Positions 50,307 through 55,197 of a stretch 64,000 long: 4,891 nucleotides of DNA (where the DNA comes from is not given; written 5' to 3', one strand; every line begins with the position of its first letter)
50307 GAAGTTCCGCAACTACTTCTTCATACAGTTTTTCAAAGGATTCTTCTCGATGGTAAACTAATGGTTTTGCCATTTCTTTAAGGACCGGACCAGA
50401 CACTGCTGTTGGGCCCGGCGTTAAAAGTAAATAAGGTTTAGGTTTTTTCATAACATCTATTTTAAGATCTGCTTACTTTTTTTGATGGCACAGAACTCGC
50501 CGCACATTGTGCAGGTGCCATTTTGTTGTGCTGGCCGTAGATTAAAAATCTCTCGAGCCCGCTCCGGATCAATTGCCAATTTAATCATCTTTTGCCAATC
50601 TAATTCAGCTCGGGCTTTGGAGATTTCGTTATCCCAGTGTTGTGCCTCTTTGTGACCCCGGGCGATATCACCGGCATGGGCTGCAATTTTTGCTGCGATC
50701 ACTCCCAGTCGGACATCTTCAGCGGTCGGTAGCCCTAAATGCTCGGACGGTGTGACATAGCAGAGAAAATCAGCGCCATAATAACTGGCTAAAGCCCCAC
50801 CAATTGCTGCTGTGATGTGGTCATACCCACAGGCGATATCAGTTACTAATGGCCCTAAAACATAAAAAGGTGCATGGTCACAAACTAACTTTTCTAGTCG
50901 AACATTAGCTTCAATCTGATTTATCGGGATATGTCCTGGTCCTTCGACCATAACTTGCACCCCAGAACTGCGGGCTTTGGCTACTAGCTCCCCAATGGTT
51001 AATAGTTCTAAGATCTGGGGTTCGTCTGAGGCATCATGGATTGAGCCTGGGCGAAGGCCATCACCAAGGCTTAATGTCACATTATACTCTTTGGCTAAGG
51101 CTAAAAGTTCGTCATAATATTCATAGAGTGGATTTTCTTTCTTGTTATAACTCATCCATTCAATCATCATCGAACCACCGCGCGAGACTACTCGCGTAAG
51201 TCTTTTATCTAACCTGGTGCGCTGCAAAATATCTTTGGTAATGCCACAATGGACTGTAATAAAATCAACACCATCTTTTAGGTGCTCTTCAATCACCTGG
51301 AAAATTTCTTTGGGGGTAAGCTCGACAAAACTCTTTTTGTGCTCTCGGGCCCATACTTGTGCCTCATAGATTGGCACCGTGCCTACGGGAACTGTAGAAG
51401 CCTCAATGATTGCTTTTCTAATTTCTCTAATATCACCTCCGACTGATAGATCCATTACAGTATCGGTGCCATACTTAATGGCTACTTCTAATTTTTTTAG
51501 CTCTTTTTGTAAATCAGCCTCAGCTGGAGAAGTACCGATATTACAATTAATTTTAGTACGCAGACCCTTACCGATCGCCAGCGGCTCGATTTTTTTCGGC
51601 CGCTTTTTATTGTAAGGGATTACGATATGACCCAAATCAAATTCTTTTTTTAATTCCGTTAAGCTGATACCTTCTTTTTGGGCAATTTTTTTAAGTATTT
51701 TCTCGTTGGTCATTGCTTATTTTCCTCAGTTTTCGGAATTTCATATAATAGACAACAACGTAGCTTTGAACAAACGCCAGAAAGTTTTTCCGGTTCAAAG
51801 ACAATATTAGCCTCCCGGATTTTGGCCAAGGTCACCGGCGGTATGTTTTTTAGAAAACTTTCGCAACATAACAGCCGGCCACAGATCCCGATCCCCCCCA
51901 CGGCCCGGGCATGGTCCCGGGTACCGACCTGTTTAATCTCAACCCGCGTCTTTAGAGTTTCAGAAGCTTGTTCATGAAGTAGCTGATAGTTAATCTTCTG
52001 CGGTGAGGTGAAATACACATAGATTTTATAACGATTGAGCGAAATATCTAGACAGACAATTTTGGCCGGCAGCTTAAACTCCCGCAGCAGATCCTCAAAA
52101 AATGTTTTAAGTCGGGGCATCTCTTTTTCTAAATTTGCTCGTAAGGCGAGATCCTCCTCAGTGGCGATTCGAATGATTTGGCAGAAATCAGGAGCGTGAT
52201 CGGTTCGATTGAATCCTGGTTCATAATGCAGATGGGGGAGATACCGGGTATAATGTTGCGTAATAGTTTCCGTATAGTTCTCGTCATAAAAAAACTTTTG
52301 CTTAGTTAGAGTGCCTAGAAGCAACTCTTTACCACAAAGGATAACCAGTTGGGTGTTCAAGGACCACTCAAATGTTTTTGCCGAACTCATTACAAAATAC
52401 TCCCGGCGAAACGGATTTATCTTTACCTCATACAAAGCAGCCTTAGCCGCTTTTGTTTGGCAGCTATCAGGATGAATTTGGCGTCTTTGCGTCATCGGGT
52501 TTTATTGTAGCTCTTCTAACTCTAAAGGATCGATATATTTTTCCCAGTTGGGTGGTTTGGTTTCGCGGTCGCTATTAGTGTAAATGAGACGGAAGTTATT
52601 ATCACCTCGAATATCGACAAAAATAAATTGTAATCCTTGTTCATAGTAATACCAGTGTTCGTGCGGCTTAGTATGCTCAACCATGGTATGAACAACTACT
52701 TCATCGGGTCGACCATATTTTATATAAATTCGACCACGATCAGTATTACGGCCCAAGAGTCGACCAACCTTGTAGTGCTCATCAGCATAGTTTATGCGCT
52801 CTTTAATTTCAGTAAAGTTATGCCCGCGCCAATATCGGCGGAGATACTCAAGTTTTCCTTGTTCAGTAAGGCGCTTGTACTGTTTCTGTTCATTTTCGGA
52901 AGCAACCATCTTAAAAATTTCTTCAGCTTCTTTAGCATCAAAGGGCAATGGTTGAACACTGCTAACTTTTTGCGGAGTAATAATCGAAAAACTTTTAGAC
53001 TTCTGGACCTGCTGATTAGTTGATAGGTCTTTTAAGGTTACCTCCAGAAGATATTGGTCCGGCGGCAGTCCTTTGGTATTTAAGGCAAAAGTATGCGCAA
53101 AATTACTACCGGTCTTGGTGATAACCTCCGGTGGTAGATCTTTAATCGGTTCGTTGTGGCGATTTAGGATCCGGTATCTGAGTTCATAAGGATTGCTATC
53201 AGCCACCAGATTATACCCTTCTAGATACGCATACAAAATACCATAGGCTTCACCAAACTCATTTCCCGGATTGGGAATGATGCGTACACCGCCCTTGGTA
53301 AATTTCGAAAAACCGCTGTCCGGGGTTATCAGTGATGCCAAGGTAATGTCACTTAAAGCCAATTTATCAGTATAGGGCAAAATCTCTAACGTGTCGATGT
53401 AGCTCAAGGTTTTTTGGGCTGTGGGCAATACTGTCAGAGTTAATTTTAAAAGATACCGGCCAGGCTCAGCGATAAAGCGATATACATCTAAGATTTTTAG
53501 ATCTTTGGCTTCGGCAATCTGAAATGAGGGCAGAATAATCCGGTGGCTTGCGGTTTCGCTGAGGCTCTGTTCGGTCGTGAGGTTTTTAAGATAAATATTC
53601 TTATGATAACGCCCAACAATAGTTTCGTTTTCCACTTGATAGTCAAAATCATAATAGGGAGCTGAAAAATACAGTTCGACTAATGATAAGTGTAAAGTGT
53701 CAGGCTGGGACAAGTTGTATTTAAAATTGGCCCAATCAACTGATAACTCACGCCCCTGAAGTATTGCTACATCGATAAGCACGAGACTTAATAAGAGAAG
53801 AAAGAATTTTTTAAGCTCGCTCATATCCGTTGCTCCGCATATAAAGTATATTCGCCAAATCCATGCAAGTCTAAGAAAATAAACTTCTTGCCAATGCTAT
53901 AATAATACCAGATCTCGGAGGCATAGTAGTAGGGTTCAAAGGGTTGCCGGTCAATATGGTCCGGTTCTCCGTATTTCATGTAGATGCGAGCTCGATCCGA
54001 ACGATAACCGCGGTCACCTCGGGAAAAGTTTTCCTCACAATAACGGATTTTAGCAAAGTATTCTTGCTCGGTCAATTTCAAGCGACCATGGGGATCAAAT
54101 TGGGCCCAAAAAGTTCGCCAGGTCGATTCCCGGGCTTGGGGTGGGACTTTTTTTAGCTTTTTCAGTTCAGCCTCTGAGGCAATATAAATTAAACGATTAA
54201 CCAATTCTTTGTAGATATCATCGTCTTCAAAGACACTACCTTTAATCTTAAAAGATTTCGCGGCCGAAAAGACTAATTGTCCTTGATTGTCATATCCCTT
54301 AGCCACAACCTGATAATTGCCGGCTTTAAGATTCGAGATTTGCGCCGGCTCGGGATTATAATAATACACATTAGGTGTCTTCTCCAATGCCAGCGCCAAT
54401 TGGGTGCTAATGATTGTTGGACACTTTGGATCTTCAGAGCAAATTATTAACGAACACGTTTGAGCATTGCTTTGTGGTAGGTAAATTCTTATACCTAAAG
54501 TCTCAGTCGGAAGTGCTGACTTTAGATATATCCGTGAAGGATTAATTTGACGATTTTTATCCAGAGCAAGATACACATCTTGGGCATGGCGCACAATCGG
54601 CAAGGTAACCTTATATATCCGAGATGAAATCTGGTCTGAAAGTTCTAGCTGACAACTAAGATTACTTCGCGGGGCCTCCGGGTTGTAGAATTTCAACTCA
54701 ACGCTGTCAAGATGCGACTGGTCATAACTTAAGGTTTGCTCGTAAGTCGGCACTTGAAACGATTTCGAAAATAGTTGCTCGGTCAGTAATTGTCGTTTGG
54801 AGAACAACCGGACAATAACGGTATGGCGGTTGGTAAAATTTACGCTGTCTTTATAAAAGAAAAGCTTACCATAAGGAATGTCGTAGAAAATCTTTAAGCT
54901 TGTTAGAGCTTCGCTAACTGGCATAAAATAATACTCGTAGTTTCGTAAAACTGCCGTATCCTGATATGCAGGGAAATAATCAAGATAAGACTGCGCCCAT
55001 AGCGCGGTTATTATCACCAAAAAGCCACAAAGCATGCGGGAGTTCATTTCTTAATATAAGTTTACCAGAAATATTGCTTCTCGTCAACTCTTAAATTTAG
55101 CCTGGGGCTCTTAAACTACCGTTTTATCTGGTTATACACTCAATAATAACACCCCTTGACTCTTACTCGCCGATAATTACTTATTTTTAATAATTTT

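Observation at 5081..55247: Undescribed family of GC-rich palindromic elements, one in every large intergenic gap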

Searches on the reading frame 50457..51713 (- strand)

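Call 65: search_protein_families(library=pfam, proteins=[window:50457-51713:-], max_evalue=0.00001)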
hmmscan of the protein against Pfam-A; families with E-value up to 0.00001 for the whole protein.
window:50457-51713:- (418 aa): 1 family
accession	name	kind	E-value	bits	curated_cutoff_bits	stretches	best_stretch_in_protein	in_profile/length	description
PF01964.24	ThiC_Rad_SAM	-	4.8e-187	622.3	25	1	5-414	13-419/420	Radical SAM ThiC family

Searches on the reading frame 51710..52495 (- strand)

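Call 65: search_protein_families(library=pfam, proteins=[window:51710-52495:-], max_evalue=0.00001)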
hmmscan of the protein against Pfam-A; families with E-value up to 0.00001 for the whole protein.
window:51710-52495:- (261 aa): 1 family
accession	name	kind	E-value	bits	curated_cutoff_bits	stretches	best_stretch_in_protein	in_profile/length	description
PF04468.17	PSP1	-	8.2e-14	52.1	27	1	106-190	2-86/86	PSP1 C-terminal conserved region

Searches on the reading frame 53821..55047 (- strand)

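Call 12: search_protein_families(library=pfam, proteins=[window:53821-55047:-])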
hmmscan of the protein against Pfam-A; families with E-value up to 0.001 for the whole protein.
window:53821-55047:- (408 aa): 1 family
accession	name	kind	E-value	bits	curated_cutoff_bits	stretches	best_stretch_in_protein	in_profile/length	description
PF20094.4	GWxTD_dom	-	3.4e-11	43.6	26.9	1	269-385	20-129/172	GWxTD domain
